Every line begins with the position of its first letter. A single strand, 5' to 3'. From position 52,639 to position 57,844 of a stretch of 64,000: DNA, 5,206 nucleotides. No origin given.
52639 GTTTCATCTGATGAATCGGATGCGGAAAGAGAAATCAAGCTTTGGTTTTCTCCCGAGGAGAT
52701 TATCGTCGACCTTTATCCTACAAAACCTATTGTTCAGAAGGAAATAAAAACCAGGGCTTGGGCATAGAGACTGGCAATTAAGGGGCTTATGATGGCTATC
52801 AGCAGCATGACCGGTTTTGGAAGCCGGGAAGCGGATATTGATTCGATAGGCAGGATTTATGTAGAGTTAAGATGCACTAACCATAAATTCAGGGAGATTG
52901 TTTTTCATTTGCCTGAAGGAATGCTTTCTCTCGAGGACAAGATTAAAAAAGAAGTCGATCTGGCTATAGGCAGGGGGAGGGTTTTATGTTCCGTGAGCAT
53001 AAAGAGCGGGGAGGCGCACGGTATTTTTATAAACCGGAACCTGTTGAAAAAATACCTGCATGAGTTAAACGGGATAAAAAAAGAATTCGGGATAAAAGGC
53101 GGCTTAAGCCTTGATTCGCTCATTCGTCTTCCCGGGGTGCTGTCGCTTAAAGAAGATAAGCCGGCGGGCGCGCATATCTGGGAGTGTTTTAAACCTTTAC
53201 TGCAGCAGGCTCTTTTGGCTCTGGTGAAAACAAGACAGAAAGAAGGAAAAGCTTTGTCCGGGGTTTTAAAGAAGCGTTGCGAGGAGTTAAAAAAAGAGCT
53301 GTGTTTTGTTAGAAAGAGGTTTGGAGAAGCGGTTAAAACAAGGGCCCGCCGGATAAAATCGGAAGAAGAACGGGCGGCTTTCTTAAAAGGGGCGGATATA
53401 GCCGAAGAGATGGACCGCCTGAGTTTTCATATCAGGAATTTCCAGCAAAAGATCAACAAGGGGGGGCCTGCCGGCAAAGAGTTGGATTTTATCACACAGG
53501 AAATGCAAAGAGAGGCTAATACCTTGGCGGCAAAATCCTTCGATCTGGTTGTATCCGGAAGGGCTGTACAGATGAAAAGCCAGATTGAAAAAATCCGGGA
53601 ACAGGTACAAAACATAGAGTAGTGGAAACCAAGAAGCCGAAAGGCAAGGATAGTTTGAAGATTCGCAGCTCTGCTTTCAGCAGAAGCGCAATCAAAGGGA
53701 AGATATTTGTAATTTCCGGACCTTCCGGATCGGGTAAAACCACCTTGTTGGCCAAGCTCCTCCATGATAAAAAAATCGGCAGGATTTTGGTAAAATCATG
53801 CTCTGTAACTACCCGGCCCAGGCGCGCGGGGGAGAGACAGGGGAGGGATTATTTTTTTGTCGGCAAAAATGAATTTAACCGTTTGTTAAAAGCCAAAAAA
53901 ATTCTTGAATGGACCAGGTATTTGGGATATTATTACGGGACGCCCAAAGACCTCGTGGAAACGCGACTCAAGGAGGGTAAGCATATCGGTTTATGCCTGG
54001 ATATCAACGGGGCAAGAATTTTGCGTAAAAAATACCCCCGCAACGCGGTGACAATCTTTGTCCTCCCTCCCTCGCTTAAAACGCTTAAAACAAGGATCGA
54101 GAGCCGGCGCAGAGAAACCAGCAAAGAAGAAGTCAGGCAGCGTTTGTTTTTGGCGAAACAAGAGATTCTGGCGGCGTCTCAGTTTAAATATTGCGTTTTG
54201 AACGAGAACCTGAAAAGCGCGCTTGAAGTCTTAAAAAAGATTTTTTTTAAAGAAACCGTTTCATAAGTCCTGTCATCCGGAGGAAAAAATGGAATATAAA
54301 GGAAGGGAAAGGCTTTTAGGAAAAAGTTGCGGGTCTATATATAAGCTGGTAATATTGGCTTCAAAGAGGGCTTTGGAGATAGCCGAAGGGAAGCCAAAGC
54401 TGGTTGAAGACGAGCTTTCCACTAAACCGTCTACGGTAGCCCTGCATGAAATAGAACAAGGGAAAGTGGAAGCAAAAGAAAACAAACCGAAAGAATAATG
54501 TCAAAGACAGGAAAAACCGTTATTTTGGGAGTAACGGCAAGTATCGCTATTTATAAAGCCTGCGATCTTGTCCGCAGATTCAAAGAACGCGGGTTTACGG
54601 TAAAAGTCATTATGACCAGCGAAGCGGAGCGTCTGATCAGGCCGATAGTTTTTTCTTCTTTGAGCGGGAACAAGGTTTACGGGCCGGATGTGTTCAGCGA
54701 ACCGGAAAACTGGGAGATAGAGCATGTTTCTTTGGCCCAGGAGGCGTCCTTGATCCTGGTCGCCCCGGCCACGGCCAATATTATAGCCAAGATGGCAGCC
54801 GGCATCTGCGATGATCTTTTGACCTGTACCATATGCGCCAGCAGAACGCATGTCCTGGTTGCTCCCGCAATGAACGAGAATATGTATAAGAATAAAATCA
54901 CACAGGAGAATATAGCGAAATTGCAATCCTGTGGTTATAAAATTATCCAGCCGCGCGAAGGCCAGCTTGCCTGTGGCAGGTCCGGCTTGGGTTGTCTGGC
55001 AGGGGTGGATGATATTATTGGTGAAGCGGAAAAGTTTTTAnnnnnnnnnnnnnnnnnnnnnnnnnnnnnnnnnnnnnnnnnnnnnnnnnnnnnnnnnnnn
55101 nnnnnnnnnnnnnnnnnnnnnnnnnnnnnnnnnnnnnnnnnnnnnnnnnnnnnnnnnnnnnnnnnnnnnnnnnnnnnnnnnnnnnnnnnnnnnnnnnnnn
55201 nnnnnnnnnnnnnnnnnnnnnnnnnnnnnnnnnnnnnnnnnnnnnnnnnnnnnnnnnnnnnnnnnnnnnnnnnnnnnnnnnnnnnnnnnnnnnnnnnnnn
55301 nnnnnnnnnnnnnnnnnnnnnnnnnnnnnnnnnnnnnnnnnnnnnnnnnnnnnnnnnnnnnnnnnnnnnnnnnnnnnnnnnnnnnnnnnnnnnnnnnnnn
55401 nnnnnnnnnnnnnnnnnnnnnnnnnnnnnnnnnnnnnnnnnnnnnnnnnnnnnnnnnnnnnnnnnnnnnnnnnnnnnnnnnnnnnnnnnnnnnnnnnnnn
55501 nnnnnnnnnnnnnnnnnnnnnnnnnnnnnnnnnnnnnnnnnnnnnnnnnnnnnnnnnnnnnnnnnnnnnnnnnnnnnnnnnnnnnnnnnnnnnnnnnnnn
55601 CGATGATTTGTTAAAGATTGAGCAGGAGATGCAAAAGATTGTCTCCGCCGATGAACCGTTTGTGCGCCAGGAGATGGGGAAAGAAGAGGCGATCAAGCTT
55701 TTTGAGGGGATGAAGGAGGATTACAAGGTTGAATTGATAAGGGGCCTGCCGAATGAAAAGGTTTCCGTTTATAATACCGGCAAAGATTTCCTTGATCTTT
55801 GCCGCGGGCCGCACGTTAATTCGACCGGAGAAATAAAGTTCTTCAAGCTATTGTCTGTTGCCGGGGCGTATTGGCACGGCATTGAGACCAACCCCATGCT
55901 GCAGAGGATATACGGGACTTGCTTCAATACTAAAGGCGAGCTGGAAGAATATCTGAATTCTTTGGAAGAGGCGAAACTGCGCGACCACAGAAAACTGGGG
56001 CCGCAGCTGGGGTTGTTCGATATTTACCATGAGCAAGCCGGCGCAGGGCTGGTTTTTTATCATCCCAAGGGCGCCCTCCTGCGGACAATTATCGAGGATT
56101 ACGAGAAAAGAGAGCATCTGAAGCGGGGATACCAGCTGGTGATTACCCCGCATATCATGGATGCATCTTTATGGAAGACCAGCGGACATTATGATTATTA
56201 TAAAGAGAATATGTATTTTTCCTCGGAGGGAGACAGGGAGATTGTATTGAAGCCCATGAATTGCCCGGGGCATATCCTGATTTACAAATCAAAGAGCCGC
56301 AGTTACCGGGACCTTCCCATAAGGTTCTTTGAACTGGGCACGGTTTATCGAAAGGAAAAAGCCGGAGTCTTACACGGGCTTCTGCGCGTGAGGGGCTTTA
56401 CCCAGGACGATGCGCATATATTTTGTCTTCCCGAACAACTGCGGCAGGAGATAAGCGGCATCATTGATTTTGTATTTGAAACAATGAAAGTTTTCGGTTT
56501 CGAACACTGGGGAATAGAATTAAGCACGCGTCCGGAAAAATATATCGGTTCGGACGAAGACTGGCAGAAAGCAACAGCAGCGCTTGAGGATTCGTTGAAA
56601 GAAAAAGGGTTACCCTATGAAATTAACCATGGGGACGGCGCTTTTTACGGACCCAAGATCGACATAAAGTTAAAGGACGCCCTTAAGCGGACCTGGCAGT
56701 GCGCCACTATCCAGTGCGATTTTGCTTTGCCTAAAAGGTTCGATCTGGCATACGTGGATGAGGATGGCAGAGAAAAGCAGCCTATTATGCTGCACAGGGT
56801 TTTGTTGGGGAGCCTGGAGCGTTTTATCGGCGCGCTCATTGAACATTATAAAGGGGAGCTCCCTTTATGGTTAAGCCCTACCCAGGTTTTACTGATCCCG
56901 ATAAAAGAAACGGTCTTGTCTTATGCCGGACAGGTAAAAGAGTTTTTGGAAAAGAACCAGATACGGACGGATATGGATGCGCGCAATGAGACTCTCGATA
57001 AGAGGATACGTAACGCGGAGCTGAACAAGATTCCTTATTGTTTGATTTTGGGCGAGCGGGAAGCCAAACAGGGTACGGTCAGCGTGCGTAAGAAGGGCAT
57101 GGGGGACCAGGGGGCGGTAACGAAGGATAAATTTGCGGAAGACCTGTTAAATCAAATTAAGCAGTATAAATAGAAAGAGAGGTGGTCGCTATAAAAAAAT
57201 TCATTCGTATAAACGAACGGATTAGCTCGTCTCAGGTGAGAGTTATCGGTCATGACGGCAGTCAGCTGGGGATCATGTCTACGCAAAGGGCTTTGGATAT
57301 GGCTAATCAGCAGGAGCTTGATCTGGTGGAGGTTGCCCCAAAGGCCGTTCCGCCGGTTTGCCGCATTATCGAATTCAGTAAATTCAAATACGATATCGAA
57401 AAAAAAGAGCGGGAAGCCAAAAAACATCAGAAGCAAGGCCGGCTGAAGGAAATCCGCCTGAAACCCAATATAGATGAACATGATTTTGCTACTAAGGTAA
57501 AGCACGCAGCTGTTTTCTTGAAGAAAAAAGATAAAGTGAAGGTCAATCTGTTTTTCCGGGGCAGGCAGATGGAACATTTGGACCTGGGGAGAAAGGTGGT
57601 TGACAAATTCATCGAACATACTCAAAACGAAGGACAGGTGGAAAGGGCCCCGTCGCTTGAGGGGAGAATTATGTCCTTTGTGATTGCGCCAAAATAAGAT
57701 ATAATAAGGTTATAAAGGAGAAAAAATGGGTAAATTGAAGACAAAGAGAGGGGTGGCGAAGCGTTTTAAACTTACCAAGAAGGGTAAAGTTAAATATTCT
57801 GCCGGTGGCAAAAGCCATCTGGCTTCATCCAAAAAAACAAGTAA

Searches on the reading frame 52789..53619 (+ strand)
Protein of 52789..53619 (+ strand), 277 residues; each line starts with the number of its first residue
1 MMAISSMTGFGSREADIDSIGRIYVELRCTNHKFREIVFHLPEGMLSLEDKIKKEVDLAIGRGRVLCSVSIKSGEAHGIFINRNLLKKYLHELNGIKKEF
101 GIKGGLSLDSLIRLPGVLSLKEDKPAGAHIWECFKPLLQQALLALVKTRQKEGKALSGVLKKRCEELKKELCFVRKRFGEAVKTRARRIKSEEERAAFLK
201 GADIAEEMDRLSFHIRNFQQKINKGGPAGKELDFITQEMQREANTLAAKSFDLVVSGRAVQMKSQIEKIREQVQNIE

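Call 52: search_protein_families(library=pfam, proteins=[window:52789-53619:+])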
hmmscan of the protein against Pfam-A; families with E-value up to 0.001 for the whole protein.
window:52789-53619:+ (277 aa): 2 families
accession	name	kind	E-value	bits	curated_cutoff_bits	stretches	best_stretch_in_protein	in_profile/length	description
PF03755.18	YicC-like_N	-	1.4e-35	123.4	25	1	4-157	1-155/156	Endoribonuclease YicC-like, N-terminal region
PF08340.16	YicC-like_C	-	8.7e-32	110.2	27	1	174-277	16-120/120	Endoribonuclease YicC-like, C-terminal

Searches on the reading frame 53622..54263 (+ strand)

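Call 52: search_protein_families(library=pfam, proteins=[window:53622-54263:+])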
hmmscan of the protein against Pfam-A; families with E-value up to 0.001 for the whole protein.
window:53622-54263:+ (214 aa): 6 families
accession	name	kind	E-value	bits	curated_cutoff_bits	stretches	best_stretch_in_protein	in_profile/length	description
PF00625.27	Guanylate_kin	-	3.3e-37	128.4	25.2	1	26-210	2-181/182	Guanylate kinase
PF00005.33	ABC_tran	-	1.4e-05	26.2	25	1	25-88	10-74/137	ABC transporter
PF13671.12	AAA_33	-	2.7e-05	24.9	27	0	29-73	2-44/143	AAA domain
PF02492.25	cobW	-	0.00039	20.5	20.7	1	28-51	2-25/180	CobW/HypB/UreG, nucleotide-binding domain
PF13191.12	AAA_16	-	0.00046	21.2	32.6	0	19-48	16-46/167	AAA ATPase domain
PF13401.12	AAA_22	-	0.00055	20.7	27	0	27-51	6-30/130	AAA domain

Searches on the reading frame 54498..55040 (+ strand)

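Call 52: search_protein_families(library=pfam, proteins=[window:54498-55040:+])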
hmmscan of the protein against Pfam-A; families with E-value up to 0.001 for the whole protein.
window:54498-55040:+ (181 aa): 1 family
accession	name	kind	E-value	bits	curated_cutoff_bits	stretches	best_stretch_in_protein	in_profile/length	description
PF02441.25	Flavoprotein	-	3.1e-33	115.1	22.7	1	6-160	1-146/162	Flavoprotein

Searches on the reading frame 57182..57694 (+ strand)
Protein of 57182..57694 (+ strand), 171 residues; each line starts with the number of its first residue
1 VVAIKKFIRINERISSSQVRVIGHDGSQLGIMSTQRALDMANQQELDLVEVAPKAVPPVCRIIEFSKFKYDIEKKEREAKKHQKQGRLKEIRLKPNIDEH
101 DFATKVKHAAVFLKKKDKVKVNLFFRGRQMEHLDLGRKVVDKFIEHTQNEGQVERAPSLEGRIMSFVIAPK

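Call 52: search_protein_families(library=pfam, proteins=[window:57182-57694:+])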
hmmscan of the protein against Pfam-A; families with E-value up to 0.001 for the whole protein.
window:57182-57694:+ (171 aa): 2 families
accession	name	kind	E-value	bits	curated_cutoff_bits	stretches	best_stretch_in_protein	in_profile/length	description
PF00707.27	IF3_C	-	4.7e-32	110.2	34.8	1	88-171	3-86/86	Translation initiation factor IF-3, C-terminal domain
PF05198.21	IF3_N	-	3.5e-30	104.4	26.9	1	10-79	1-70/70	Translation initiation factor IF-3, N-terminal domain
